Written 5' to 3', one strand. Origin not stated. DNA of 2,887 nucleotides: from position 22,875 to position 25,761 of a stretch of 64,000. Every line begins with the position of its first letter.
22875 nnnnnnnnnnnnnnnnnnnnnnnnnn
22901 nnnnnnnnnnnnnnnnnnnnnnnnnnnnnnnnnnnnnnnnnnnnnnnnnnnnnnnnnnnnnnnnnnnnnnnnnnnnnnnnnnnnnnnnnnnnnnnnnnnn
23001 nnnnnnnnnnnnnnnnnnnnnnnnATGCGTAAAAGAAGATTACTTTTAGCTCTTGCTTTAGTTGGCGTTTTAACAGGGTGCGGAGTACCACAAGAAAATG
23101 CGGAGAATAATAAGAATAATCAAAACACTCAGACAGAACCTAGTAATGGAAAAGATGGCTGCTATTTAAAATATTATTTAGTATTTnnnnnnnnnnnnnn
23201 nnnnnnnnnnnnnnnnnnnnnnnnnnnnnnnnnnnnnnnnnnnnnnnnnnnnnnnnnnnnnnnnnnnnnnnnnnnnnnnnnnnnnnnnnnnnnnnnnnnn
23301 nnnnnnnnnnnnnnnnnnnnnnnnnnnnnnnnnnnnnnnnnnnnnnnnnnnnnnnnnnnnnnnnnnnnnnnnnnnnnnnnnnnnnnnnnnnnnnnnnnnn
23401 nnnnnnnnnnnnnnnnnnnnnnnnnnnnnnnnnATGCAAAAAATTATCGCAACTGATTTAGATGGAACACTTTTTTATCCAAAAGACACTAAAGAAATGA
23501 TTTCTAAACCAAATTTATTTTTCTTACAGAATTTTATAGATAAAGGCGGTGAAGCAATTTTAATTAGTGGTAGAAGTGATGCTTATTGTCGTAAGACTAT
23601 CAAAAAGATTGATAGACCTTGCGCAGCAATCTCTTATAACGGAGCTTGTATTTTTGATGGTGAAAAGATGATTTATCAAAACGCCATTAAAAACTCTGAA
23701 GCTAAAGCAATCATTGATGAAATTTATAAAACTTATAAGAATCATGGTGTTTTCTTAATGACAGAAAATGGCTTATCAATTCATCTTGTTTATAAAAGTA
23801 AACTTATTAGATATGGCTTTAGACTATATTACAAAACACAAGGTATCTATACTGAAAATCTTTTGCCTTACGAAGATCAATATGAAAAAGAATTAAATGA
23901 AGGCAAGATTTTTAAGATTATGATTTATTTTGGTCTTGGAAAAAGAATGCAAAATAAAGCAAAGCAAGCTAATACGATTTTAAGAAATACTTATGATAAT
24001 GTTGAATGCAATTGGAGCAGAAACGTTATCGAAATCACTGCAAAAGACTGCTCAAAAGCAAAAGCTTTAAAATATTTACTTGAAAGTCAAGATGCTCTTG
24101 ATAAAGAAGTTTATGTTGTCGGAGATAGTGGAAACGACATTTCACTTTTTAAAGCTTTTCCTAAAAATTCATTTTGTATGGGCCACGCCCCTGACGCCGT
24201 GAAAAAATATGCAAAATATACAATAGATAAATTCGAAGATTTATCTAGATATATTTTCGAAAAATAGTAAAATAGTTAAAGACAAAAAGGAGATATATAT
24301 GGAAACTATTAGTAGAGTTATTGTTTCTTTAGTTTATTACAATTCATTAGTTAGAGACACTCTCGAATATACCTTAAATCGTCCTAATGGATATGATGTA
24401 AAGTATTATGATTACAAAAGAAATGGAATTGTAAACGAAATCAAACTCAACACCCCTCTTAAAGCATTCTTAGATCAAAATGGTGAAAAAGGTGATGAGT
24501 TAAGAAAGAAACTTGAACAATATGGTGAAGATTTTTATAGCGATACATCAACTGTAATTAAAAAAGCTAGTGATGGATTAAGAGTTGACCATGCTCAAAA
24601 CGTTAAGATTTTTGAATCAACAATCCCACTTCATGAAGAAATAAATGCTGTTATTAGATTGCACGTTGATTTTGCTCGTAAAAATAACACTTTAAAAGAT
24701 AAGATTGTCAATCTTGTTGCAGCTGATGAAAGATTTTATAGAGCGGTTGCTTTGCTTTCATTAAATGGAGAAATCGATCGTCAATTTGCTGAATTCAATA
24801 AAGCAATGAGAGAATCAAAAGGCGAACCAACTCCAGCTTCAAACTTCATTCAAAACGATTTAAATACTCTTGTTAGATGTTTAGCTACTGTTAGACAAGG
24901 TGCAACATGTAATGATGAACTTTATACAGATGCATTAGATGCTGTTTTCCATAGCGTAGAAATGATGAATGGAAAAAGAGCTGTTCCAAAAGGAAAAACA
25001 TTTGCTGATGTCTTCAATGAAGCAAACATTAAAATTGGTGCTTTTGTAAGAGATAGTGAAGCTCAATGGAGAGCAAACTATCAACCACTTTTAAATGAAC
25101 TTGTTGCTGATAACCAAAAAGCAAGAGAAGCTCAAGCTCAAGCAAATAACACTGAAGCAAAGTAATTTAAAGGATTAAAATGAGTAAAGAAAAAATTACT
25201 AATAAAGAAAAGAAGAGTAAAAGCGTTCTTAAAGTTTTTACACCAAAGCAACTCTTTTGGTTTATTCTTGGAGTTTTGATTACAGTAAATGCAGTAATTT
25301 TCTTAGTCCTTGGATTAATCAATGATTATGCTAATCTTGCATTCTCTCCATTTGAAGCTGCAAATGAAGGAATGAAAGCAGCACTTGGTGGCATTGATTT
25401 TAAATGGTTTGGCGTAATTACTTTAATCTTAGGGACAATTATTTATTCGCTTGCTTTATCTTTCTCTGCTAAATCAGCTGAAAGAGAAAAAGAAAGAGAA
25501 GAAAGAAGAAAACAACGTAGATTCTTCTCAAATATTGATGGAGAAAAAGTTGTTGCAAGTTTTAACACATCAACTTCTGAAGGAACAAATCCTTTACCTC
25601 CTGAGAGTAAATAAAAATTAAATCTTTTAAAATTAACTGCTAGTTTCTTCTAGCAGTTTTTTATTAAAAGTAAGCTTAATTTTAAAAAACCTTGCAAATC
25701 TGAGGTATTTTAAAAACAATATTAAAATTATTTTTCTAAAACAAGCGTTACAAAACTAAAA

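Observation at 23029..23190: Orphan 5' fragment (RBS + signal peptide + 44 codons) of the upstream lipoprotein gene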

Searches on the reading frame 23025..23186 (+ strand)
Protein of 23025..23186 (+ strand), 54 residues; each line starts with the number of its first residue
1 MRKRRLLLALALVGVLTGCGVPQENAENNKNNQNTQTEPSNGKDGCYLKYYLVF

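Call 12: search_protein_families(library=pfam, proteins=[window:23025-23186:+], max_evalue=0.01)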
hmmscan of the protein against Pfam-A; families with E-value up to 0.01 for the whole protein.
window:23025-23186:+ (54 aa): 1 family
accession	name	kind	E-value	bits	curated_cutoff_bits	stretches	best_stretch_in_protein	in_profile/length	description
PF20205.3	DUF6567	-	0.002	18.4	27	1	1-37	1-37/123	Family of unknown function (DUF6567)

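Call 24: find_encoding_contigs(protein=window:23025-23186:+, flank=10000, max_places=10)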
Protein window:23025-23186:+ (54 aa): 4 contigs read that carry it; 4 places shown.
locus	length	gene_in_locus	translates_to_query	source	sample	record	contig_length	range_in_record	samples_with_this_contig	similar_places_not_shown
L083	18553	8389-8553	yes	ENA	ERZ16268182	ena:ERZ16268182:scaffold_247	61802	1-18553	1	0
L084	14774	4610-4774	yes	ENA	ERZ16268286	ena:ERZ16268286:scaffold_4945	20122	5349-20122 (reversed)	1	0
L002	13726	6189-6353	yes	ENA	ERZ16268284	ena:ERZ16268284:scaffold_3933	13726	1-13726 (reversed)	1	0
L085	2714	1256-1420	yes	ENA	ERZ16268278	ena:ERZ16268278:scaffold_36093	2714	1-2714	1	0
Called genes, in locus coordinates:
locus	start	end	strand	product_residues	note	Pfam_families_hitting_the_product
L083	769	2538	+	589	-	-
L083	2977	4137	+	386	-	PF00438:S-AdoMet_synt_N, PF02772:S-AdoMet_synt_M, PF02773:S-AdoMet_synt_C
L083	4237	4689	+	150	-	PF00383:dCMP_cyt_deam_1, PF14437:MafB19-deam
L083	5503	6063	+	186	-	PF02482:Ribosomal_S30AE, PF16321:Ribosom_S30AE_C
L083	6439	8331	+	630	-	PF09479:Flg_new, PF19789:DUF6273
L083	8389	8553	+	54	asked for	-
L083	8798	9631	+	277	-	PF08282:Hydrolase_3, PF05116:S6PP (weak)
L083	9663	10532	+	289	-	-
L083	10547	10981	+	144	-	-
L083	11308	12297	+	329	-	PF00849:PseudoU_synth_2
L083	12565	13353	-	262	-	PF01381:HTH_3, PF07022:Phage_CI_repr (faint), PF12844:HTH_19, PF13443:HTH_26 (weak)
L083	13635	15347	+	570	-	PF02878:PGM_PMM_I, PF02879:PGM_PMM_II, PF02880:PGM_PMM_III, PF00408:PGM_PMM_IV (weak)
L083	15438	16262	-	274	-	PF00702:Hydrolase (faint), PF05116:S6PP (faint), PF08282:Hydrolase_3, PF12710:HAD (faint)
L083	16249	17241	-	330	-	PF00579:tRNA-synt_1b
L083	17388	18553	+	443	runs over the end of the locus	PF01921:tRNA-synt_1f (faint), PF01406:tRNA-synt_1e, PF00133:tRNA-synt_1, PF09334:tRNA-synt_1g (weak), PF09190:DALR_2 (faint)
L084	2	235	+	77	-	?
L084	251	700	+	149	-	PF00383:dCMP_cyt_deam_1, PF14437:MafB19-deam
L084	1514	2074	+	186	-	PF02482:Ribosomal_S30AE, PF16321:Ribosom_S30AE_C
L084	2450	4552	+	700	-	PF09479:Flg_new, PF19789:DUF6273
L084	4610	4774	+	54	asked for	-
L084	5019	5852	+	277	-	PF08282:Hydrolase_3, PF05116:S6PP (weak)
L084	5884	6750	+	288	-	-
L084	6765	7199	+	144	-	-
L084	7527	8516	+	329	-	PF00849:PseudoU_synth_2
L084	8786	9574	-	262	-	PF01381:HTH_3, PF07022:Phage_CI_repr (faint), PF12844:HTH_19, PF13443:HTH_26 (weak)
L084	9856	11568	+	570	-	PF02878:PGM_PMM_I, PF02879:PGM_PMM_II, PF02880:PGM_PMM_III, PF00408:PGM_PMM_IV (weak)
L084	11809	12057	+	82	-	-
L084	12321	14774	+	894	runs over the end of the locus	PF09479:Flg_new, PF13306:LRR_5, PF13855:LRR_8 (faint), PF13306:LRR_5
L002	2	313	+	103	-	?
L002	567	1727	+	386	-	PF00438:S-AdoMet_synt_N, PF02772:S-AdoMet_synt_M, PF02773:S-AdoMet_synt_C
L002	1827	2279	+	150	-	PF00383:dCMP_cyt_deam_1, PF14437:MafB19-deam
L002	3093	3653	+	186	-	PF02482:Ribosomal_S30AE, PF16321:Ribosom_S30AE_C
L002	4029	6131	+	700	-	PF09479:Flg_new, PF19789:DUF6273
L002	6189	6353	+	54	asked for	-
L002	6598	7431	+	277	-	PF08282:Hydrolase_3, PF05116:S6PP (weak)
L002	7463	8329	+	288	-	-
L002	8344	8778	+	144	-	-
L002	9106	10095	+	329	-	PF00849:PseudoU_synth_2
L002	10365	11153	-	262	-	PF01381:HTH_3, PF07022:Phage_CI_repr (faint), PF12844:HTH_19, PF13443:HTH_26 (weak)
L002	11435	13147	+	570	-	PF02878:PGM_PMM_I, PF02879:PGM_PMM_II, PF02880:PGM_PMM_III, PF00408:PGM_PMM_IV (weak)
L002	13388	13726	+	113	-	?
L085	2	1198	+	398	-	?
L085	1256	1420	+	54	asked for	-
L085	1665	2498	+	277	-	PF08282:Hydrolase_3, PF05116:S6PP (weak)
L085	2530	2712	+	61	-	?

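Call 33: find_homologous_proteins(query=window:23025-23186:+, max_evalue=0.001)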
Query seq(54 aa) (54 aa): 1 proteins with E <= 0.001 among 1 candidates.
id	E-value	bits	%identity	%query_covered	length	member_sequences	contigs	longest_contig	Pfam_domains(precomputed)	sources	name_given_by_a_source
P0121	4.2e-27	109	94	100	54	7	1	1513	-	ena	-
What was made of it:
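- No homologues exist outside its own cluster (call 33).
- Tried and rejected: It returned only its own cluster (call 33).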

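Call 34: list_cluster_members(proteins=[window:23025-23186:+, P0001])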
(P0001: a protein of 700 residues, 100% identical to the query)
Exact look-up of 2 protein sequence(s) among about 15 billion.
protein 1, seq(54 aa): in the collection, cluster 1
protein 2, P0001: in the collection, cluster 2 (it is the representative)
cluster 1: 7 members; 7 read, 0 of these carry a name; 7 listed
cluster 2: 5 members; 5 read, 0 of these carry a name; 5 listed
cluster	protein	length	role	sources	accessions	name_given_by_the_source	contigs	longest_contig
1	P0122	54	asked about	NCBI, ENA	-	-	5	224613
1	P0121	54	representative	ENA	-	-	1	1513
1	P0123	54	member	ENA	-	-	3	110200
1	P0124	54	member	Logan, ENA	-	-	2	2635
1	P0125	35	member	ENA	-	-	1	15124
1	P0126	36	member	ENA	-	-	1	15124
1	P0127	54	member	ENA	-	-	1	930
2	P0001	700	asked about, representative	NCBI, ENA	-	-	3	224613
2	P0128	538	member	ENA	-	-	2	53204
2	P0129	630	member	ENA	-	-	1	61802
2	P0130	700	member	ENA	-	-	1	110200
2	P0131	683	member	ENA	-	-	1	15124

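Call 36: find_encoding_contigs(protein=P0131, flank=10000, max_places=4)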
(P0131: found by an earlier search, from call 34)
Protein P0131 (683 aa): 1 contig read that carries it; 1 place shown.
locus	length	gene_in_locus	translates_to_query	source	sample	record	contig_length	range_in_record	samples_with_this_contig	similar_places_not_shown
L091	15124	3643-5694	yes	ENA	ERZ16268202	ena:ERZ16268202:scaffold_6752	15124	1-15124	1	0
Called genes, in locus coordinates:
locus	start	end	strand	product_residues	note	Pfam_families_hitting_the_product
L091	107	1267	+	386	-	PF00438:S-AdoMet_synt_N, PF02772:S-AdoMet_synt_M, PF02773:S-AdoMet_synt_C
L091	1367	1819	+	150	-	PF00383:dCMP_cyt_deam_1, PF14437:MafB19-deam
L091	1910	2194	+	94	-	-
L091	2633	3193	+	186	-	PF02482:Ribosomal_S30AE, PF16321:Ribosom_S30AE_C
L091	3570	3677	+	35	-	-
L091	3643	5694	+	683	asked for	PF09479:Flg_new, PF19789:DUF6273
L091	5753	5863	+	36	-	-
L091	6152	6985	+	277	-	PF08282:Hydrolase_3, PF05116:S6PP (weak)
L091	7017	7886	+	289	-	-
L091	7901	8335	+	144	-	-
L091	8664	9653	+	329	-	PF00849:PseudoU_synth_2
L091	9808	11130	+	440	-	PF14487:DarT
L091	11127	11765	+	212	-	PF01661:Macro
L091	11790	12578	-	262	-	PF01381:HTH_3, PF07022:Phage_CI_repr (faint), PF12844:HTH_19, PF13443:HTH_26 (weak)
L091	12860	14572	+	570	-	PF02878:PGM_PMM_I, PF02879:PGM_PMM_II, PF02880:PGM_PMM_III, PF00408:PGM_PMM_IV (weak)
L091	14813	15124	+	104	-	?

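Call 37: find_encoding_contigs(protein=P0128, flank=10000, max_places=4)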
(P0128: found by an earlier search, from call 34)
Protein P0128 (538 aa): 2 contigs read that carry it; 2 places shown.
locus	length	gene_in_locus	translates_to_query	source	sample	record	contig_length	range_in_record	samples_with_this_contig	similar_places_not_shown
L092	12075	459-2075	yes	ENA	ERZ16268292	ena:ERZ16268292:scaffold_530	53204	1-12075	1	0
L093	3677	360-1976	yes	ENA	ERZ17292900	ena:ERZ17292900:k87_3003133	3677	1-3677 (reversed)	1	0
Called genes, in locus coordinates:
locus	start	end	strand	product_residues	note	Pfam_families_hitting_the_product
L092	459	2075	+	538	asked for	PF09479:Flg_new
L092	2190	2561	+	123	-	PF19789:DUF6273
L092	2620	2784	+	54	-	-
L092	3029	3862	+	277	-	PF08282:Hydrolase_3, PF05116:S6PP (weak)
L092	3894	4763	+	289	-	-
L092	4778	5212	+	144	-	-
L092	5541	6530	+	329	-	PF00849:PseudoU_synth_2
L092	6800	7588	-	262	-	PF01381:HTH_3, PF07022:Phage_CI_repr (faint), PF12844:HTH_19, PF13443:HTH_26 (weak)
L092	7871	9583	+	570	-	PF02878:PGM_PMM_I, PF02879:PGM_PMM_II, PF02880:PGM_PMM_III, PF00408:PGM_PMM_IV (weak)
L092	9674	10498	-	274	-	PF00702:Hydrolase (faint), PF05116:S6PP (faint), PF08282:Hydrolase_3, PF12710:HAD (faint)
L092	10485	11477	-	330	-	PF00579:tRNA-synt_1b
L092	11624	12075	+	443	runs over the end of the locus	PF01921:tRNA-synt_1f (faint), PF01406:tRNA-synt_1e, PF09334:tRNA-synt_1g (weak), PF00133:tRNA-synt_1, PF09190:DALR_2 (weak)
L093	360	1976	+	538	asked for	PF09479:Flg_new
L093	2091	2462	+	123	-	PF19789:DUF6273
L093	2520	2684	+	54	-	-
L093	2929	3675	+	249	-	?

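Call 38: find_encoding_contigs(protein=P0124, flank=10000, max_places=4)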
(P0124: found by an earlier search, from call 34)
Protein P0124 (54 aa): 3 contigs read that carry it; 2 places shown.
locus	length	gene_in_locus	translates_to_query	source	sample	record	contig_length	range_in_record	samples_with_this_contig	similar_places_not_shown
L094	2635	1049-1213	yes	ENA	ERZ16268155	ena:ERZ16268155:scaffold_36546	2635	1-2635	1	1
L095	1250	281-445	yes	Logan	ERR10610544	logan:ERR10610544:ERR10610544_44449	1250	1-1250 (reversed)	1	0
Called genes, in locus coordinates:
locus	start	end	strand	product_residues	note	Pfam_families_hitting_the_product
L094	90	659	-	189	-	PF12385:Peptidase_C70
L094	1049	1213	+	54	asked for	-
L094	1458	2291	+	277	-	PF08282:Hydrolase_3, PF05116:S6PP (weak)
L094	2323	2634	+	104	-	?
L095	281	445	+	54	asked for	-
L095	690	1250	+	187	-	?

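Call 39: find_encoding_contigs(protein=P0121, flank=10000, max_places=4)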
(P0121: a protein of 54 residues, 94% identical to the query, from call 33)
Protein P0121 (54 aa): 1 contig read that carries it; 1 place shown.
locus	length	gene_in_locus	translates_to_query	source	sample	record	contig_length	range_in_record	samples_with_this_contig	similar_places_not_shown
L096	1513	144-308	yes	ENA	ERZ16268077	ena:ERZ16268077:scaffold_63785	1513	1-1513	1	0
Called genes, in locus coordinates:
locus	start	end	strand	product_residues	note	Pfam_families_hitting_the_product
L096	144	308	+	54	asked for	-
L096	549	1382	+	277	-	PF08282:Hydrolase_3, PF05116:S6PP (weak)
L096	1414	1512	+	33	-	?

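Call 40: find_encoding_contigs(protein=P0127, flank=10000, max_places=4)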
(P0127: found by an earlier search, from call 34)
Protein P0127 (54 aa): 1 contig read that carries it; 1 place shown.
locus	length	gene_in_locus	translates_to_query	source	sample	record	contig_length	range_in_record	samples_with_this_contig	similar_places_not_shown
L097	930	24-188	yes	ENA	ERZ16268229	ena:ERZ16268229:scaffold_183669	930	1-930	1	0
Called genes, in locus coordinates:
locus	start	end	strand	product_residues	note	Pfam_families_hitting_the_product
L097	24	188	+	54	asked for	-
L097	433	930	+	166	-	?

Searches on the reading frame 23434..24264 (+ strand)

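Call 12: search_protein_families(library=pfam, proteins=[window:23434-24264:+], max_evalue=0.01)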
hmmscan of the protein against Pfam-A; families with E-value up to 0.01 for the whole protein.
window:23434-24264:+ (277 aa): 5 families
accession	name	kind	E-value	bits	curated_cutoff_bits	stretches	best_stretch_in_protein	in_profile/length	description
PF08282.18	Hydrolase_3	-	1.3e-39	136.9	20.9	1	5-267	1-246/255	haloacid dehalogenase-like hydrolase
PF05116.19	S6PP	-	1.3e-10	41.8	20.3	1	170-255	127-212/247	Sucrose-6F-phosphate phosphohydrolase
PF02358.22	Trehalose_PPase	-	0.0053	16.4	27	0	176-261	135-223/235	Trehalose-phosphatase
PF00702.32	Hydrolase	-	0.0054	17.6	26.4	0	145-241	99-189/191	haloacid dehalogenase-like hydrolase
PF03767.20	Acid_phosphat_B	-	0.0055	16.7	27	0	26-96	124-194/230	HAD superfamily, subfamily IIIB (Acid phosphatase)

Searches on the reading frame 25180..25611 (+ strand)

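Call 12: search_protein_families(library=pfam, proteins=[window:25180-25611:+], max_evalue=0.01)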
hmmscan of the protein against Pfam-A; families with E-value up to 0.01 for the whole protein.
window:25180-25611:+ (144 aa): 1 family
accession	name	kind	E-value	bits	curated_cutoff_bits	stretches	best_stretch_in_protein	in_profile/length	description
PF11139.14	SfLAP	-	0.00023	21.1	35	1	24-119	30-105/213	Sap, sulfolipid-1-addressing protein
